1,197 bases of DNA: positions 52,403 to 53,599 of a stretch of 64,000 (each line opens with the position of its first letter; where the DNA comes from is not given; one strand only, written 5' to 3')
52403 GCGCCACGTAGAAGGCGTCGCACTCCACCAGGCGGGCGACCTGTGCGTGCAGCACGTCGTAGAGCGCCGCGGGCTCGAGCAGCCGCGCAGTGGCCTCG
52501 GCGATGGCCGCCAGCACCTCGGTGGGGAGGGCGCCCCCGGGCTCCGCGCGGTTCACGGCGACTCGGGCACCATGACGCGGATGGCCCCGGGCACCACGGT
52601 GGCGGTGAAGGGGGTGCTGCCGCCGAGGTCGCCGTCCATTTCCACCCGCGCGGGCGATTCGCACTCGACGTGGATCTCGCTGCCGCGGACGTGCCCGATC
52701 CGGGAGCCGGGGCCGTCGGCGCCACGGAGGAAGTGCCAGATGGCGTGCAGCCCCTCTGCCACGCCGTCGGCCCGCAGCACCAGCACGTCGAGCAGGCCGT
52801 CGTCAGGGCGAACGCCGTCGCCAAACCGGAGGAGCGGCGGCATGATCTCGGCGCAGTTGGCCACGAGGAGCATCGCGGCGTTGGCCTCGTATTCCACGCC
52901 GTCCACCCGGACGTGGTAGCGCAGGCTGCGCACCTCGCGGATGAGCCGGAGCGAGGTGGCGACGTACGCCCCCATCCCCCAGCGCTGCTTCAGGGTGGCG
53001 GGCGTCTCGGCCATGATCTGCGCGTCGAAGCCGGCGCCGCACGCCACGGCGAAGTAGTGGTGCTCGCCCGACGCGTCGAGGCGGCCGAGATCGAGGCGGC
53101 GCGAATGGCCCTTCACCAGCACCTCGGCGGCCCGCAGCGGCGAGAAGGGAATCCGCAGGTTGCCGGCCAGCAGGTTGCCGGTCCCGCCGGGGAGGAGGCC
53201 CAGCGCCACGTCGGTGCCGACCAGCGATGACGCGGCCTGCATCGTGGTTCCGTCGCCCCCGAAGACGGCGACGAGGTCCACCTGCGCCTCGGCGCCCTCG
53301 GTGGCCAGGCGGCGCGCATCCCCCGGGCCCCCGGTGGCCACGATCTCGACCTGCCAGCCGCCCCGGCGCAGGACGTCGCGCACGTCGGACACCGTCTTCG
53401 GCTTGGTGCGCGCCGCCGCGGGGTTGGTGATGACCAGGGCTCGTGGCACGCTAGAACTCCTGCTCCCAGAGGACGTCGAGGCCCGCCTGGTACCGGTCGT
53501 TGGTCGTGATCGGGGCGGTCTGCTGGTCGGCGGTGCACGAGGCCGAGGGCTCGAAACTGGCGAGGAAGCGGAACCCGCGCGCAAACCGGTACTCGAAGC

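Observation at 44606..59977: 15-kb, 11-gene overlap-linked chain tying TamA/TamB to lipid, cell-wall and signalling functions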

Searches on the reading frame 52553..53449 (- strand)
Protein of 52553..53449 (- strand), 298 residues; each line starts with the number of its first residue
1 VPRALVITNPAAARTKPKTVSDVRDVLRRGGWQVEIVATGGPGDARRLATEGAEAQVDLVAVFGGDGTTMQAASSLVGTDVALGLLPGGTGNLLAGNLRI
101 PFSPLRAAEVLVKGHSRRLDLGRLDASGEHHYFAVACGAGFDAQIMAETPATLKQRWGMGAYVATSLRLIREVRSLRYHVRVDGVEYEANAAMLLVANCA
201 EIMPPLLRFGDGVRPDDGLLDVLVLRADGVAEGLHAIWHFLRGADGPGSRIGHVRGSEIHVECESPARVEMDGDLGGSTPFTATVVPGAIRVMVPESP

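Call 5: search_protein_families(library=pfam, proteins=[window:52553-53449:-], max_evalue=0.01)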
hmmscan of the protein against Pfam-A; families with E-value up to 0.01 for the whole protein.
window:52553-53449:- (298 aa): 3 families
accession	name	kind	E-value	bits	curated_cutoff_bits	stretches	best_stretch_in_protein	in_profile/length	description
PF00781.29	DAGK_cat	-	1.1e-26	93.3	23.6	1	3-123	1-124/125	Diacylglycerol kinase catalytic domain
PF19279.4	YegS_C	-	2.9e-18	66.6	27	1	138-293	4-157/158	YegS C-terminal NAD kinase beta sandwich-like domain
PF01513.26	NAD_kinase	-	0.0023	18.7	25.5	1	31-78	59-94/130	ATP-NAD kinase N-terminal domain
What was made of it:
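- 52553..53449 (-): Soluble YegS/BmrU/Rv2252-type lipid kinase (DAGK_cat + YegS_C, GGDGT motif), 298 aa, 1 nt after the tamB stop. Pfam (call 5).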

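Call 16: search_protein_families(library=ncbifam, proteins=[window:52553-53449:-], max_evalue=0.001)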
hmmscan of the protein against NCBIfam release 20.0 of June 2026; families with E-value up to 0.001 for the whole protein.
window:52553-53449:- (298 aa): 12 families
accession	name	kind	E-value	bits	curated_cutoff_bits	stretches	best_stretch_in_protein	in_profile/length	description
NF009604.0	PRK13057.1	equivalog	2.1e-49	168.1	274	1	2-297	9-297/302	lipid kinase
NF002033.0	PRK00861.1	subfamily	3.5e-43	147.5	293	1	3-297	13-307/328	putative lipid kinase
TIGR00147.1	TIGR00147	subfamily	9.5e-39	133.1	118.65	1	1-295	1-295/296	YegS/Rv2252/BmrU family lipid kinase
NF009602.0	PRK13054.1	equivalog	1.9e-34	119.2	284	1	19-296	19-294/301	lipid kinase YegS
NF009874.0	PRK13337.1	equivalog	4.5e-34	117.7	385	1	2-296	3-295/305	diacylglycerol kinase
NF009603.0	PRK13055.1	subfamily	9e-34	116.9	342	1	3-294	4-299/335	diacylglycerol kinase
NF008882.0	PRK11914.1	equivalog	7.2e-32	110.8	302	1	4-296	11-304/306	diacylglycerol kinase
TIGR03702.1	lip_kinase_YegS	equivalog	2e-30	105.9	387.45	1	20-296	16-290/295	lipid kinase YegS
NF009025.0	PRK12361.1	equivalog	3.2e-30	104.9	505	1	3-297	243-542/546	hypothetical protein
NF040993.1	MamU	equivalog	5.5e-25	88.4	400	1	13-296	15-296/296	lipid kinase MamU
NF009605.0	PRK13059.1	equivalog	2.3e-24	85.9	313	1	49-295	49-292/295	putative lipid kinase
NF002731.0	PRK02645.1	equivalog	0.00015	21.3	312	1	14-83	15-84/305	NAD(+) kinase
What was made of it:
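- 52553..53449 (-): TIGR00147 133 bits, above its 118.65 cut-off (call 16).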

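Call 18: find_homologous_proteins(query=window:52553-53449:-, max_evalue=1e-20)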
Query window:52553-53449:- (298 aa): 2979 proteins with E <= 1e-20 among 8000 candidates; the best 120 are listed.
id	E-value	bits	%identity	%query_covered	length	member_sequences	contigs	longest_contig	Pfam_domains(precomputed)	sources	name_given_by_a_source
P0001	1.8e-181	621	94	100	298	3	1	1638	PF00781.30,PF19279.5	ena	-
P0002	6.1e-175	599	90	100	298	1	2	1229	PF00781.30,PF19279.5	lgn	-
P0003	1.5e-172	591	88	100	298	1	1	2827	PF00781.30,PF19279.5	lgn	-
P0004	3.4e-170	584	87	100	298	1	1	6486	PF00781.30,PF19279.5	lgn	-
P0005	1.0e-159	549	83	100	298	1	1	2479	PF00781.30,PF19279.5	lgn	-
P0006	6.6e-159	546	83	100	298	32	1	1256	PF00781.30,PF19279.5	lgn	-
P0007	1.0e-158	546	82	100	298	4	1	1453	PF00781.30,PF19279.5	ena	-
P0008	5.0e-157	540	81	100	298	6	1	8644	PF00781.30,PF19279.5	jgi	-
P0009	6.4e-157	540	81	99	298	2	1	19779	PF00781.30,PF19279.5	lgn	-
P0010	9.1e-157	539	80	100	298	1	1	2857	PF00781.30,PF19279.5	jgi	-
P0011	4.4e-155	534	79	100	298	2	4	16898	PF00781.30,PF19279.5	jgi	jgi:YegS/Rv2252/BmrU family lipid kinase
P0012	1.2e-154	532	80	100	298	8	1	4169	PF00781.30,PF19279.5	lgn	-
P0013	1.4e-154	532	79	100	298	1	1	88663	PF00781.30,PF19279.5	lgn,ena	-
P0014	1.7e-154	532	80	100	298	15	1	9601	PF00781.30,PF19279.5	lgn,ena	-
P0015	1.8e-154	532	78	100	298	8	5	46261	PF00781.30,PF19279.5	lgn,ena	-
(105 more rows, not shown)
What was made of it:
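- Tried and rejected: Homologue search with LipK: the 120 hits listed were all at least 60% identical, too close to test deep linkage (call 18).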

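Call 80: find_encoding_contigs(protein=window:52553-53449:-, flank=1000, max_places=2)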
Protein window:52553-53449:- (298 aa): no gene with exactly this product is on record in the collection.
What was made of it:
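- Tried and rejected: Look-up of the window's own LipK: not on record, so the source genome is unidentified (call 80).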
